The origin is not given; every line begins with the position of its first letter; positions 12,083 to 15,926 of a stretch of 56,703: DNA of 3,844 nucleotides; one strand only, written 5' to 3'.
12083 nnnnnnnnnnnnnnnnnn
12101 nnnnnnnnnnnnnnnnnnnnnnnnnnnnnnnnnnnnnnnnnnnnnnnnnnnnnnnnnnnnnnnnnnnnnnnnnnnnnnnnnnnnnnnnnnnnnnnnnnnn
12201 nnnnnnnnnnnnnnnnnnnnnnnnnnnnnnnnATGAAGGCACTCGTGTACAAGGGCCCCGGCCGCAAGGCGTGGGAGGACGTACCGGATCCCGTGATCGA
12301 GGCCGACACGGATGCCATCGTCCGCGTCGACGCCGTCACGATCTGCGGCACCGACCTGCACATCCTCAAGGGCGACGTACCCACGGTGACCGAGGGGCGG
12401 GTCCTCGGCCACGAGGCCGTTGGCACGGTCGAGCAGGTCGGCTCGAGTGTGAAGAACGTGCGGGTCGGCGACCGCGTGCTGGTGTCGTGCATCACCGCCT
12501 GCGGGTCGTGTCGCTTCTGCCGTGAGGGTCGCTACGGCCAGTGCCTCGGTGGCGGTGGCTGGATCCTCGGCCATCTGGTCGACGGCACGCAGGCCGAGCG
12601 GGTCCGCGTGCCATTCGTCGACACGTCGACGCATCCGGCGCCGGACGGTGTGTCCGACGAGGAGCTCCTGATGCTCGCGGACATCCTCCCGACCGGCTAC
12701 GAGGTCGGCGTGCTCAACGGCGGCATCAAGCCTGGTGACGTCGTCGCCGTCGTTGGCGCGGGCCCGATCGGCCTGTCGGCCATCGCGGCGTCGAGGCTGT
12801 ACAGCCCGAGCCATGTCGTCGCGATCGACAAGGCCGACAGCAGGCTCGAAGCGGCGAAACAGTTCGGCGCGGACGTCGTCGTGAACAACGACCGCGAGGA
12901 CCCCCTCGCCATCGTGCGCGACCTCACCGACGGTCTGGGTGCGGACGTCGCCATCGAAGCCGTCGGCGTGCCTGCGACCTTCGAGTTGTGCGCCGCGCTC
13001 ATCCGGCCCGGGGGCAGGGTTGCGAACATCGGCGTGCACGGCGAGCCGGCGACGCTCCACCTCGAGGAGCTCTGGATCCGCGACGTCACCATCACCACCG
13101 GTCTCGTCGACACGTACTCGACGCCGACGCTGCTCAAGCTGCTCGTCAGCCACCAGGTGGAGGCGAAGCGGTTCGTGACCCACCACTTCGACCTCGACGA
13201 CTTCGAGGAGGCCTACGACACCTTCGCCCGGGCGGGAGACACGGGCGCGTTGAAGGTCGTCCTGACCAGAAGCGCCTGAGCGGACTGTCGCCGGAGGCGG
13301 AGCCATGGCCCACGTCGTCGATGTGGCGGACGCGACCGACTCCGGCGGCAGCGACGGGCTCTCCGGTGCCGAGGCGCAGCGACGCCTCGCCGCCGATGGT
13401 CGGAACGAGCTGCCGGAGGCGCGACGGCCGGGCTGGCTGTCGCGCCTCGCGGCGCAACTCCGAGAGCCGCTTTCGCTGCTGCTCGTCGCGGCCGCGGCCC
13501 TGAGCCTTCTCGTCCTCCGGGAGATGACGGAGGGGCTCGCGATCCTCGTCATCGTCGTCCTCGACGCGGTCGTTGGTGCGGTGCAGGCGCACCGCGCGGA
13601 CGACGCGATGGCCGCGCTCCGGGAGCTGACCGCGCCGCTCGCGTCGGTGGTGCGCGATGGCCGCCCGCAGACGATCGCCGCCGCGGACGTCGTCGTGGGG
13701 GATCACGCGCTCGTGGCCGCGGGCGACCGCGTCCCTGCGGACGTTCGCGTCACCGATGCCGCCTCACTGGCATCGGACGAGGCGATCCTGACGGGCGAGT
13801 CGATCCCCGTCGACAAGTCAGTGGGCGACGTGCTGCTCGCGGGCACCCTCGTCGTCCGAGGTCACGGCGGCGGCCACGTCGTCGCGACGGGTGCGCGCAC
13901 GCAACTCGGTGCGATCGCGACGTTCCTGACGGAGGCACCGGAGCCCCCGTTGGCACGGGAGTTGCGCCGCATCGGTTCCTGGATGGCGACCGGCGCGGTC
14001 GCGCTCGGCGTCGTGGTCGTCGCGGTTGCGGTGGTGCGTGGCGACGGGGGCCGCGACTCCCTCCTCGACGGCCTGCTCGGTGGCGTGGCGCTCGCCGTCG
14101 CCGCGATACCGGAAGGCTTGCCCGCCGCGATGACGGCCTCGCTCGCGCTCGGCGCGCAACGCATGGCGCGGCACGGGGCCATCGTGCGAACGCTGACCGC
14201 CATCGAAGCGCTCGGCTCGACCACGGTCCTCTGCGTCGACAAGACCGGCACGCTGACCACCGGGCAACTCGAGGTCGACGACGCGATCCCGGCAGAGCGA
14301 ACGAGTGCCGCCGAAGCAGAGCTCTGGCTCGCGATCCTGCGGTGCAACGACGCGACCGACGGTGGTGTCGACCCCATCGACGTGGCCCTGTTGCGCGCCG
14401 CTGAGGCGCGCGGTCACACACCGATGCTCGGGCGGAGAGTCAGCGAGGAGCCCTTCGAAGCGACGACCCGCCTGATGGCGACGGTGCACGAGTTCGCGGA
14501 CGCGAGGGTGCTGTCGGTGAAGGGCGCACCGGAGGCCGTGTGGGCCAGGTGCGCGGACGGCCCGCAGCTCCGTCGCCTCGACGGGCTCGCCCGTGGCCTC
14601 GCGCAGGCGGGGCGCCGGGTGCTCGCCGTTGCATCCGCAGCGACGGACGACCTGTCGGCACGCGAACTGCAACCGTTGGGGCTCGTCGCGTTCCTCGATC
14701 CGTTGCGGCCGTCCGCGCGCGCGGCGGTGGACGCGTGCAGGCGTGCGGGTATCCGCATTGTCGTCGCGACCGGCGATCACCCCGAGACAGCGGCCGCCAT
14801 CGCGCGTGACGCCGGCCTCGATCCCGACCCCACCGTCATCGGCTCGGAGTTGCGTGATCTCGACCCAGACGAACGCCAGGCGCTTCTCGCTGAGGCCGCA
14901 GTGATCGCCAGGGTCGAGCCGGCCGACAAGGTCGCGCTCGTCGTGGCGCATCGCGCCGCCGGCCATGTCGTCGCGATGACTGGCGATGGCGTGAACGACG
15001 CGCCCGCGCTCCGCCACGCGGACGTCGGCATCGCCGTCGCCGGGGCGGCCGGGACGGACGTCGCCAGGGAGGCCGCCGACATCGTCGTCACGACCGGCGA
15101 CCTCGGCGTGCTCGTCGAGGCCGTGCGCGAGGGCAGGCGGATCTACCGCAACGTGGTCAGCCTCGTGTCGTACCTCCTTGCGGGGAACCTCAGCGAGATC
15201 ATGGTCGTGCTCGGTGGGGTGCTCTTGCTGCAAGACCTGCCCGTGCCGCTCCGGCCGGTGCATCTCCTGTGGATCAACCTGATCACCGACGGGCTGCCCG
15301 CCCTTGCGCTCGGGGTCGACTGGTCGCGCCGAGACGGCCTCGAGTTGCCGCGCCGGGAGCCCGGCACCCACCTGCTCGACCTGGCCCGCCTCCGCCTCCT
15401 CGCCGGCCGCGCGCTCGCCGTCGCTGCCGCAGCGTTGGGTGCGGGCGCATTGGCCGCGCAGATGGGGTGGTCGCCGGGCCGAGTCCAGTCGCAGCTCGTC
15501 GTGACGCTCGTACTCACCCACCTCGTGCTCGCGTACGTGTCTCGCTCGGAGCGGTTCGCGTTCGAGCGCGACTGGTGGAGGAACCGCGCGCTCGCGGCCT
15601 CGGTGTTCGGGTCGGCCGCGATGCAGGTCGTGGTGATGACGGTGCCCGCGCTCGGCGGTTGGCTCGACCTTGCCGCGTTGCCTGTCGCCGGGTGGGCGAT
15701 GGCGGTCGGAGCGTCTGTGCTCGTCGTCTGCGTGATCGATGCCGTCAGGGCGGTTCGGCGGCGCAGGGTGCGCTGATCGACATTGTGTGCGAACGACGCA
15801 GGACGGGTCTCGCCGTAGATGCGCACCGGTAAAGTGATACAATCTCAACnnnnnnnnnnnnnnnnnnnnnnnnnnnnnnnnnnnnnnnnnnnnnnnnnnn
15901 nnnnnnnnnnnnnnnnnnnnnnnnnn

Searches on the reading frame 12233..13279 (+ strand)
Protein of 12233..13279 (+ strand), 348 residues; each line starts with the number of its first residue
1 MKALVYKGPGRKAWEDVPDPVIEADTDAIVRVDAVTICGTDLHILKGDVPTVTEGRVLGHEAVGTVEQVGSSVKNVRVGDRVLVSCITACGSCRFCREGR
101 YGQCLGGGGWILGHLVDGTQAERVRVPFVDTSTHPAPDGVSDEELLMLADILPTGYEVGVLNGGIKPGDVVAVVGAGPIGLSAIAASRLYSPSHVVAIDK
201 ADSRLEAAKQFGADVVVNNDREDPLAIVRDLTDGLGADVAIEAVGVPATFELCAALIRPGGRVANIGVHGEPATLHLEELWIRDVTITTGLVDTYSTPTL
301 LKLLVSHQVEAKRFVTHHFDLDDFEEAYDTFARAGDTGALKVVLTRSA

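Call 15: find_encoding_contigs(protein=window:12233-13279:+, flank=10000, max_places=3)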
Protein window:12233-13279:+ (348 aa): no gene with exactly this product is on record in the collection.

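Call 16: search_protein_families(library=pfam, proteins=[window:12233-13279:+], max_evalue=0.001)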
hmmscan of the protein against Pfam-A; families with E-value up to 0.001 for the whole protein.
window:12233-13279:+ (348 aa): 5 families
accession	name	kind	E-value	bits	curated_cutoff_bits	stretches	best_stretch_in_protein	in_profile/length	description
PF08240.17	ADH_N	-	2.6e-26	92.3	23.5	1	25-128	2-96/104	Alcohol dehydrogenase GroES-like domain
PF00107.32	ADH_zinc_N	-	1.1e-25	90.5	31.8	1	178-304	1-127/129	Zinc-binding dehydrogenase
PF13602.12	ADH_zinc_N_2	-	3.7e-07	31.6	27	1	211-341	1-131/134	Zinc-binding dehydrogenase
PF16912.11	Glu_dehyd_C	-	7.8e-07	29.2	34.9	1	170-330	33-200/211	Glucose dehydrogenase C-terminus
PF01262.27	AlaDh_PNT_C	-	0.0003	20.7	23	1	159-248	17-104/214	Alanine dehydrogenase/PNT, C-terminal domain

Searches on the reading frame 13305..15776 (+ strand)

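Call 16: search_protein_families(library=pfam, proteins=[window:13305-15776:+], max_evalue=0.001)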
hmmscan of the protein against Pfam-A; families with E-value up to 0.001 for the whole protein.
window:13305-15776:+ (823 aa): 7 families
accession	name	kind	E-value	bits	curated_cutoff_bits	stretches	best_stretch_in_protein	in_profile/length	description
PF00122.25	E1-E2_ATPase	-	3.8e-45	154.1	28.1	1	107-290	1-181/181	E1-E2 ATPase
PF00689.26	Cation_ATPase_C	-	9e-35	120.5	27.3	1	646-815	1-173/175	Cation transporting ATPase, C-terminus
PF00702.32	Hydrolase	-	1.6e-20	74.8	26.4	1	308-573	3-191/191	haloacid dehalogenase-like hydrolase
PF00690.31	Cation_ATPase_N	-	1.3e-13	50.8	20.4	1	7-67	9-69/69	Cation transporter/ATPase, N-terminus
PF12710.13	HAD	-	3.6e-07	31.2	27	1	413-570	31-189/189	haloacid dehalogenase-like hydrolase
PF13246.12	Cation_ATPase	-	8.3e-06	26.2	21.7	1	356-417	22-89/91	Cation transport ATPase (P-type)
PF08282.18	Hydrolase_3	-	0.00031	21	20.9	0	556-597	206-245/255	haloacid dehalogenase-like hydrolase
